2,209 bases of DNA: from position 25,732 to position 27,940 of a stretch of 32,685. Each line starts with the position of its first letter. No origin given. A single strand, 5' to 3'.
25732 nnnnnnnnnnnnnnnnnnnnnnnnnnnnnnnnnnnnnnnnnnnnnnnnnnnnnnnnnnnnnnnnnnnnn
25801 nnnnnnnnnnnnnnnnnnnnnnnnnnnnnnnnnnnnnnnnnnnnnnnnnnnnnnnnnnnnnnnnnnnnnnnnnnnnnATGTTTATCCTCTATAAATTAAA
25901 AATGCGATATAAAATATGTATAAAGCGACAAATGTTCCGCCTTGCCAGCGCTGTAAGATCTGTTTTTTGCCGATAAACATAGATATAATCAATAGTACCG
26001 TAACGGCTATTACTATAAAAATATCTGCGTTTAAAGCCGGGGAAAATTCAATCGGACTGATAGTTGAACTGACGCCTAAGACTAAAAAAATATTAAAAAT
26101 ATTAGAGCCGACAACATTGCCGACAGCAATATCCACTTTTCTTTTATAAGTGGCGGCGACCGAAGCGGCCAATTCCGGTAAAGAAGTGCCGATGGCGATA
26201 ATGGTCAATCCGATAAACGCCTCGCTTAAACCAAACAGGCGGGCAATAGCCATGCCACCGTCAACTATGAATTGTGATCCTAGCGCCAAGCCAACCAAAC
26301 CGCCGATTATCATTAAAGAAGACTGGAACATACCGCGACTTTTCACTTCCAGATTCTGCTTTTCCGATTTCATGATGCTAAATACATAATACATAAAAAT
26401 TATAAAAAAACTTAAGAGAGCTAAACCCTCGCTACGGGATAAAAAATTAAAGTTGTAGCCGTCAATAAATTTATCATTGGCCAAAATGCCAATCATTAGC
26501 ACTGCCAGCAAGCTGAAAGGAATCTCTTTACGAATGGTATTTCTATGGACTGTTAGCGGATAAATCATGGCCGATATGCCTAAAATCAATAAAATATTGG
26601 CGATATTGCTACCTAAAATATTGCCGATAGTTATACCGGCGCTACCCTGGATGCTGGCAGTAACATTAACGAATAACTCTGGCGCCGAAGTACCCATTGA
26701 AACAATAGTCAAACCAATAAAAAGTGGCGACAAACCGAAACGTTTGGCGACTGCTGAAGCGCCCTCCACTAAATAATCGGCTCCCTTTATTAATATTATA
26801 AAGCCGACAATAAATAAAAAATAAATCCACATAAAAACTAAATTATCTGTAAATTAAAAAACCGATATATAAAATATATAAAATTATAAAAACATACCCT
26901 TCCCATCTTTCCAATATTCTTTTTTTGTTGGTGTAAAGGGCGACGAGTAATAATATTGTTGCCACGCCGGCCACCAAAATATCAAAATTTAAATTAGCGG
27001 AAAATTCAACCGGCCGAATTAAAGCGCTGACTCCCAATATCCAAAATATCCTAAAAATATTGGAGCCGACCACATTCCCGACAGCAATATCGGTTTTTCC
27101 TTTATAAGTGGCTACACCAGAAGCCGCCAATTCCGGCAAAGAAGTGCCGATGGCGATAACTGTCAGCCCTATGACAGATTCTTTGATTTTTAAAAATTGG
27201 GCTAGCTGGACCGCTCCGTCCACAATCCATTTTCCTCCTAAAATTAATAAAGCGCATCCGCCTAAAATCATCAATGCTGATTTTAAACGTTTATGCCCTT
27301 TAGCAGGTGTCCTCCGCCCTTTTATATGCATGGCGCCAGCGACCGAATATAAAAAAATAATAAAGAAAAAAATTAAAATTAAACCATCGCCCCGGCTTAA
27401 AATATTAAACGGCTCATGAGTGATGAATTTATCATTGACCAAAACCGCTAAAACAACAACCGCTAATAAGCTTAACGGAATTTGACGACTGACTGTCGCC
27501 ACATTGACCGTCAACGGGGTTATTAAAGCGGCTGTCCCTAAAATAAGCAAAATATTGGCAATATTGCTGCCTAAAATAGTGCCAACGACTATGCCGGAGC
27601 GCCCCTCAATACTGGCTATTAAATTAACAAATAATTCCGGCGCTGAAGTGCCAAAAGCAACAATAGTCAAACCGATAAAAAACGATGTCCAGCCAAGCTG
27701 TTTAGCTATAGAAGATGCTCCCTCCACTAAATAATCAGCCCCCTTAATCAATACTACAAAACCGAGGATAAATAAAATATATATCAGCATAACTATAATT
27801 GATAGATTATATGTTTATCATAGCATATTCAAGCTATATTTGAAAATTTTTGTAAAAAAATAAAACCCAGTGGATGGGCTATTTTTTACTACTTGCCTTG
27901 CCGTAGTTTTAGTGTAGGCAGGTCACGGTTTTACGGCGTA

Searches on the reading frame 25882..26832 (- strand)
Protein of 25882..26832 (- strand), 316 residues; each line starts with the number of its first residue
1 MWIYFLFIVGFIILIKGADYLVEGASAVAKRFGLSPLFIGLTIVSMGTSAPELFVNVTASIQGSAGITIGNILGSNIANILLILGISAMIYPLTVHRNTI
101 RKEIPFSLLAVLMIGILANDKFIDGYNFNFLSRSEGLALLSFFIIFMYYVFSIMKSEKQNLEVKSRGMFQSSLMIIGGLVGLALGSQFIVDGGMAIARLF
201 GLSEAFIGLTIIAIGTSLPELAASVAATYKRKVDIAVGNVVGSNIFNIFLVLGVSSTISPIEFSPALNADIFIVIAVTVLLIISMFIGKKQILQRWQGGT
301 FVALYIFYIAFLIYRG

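Call 63: search_protein_families(library=pfam, proteins=[window:25882-26832:-], max_evalue=0.001)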
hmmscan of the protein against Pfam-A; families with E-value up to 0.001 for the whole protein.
window:25882-26832:- (316 aa): 1 family
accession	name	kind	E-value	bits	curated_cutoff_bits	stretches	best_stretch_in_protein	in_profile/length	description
PF01699.29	Na_Ca_ex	-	4.6e-66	221.9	24.9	2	3-151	2-150/151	Sodium/calcium exchanger protein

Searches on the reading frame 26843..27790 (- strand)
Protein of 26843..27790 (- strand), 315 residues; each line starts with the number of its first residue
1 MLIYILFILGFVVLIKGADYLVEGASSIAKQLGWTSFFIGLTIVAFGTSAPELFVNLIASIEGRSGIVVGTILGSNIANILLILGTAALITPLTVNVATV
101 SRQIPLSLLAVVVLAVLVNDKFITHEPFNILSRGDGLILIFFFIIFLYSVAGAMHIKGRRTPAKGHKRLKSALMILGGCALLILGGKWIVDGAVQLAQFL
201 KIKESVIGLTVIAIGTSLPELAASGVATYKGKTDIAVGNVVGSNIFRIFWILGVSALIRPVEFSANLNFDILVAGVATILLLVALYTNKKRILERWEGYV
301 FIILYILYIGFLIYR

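Call 63: search_protein_families(library=pfam, proteins=[window:26843-27790:-], max_evalue=0.001)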
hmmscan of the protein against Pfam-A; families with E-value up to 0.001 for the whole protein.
window:26843-27790:- (315 aa): 1 family
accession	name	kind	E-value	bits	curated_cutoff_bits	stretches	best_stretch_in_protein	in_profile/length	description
PF01699.29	Na_Ca_ex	-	3.9e-65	218.9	24.9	2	171-313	2-150/151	Sodium/calcium exchanger protein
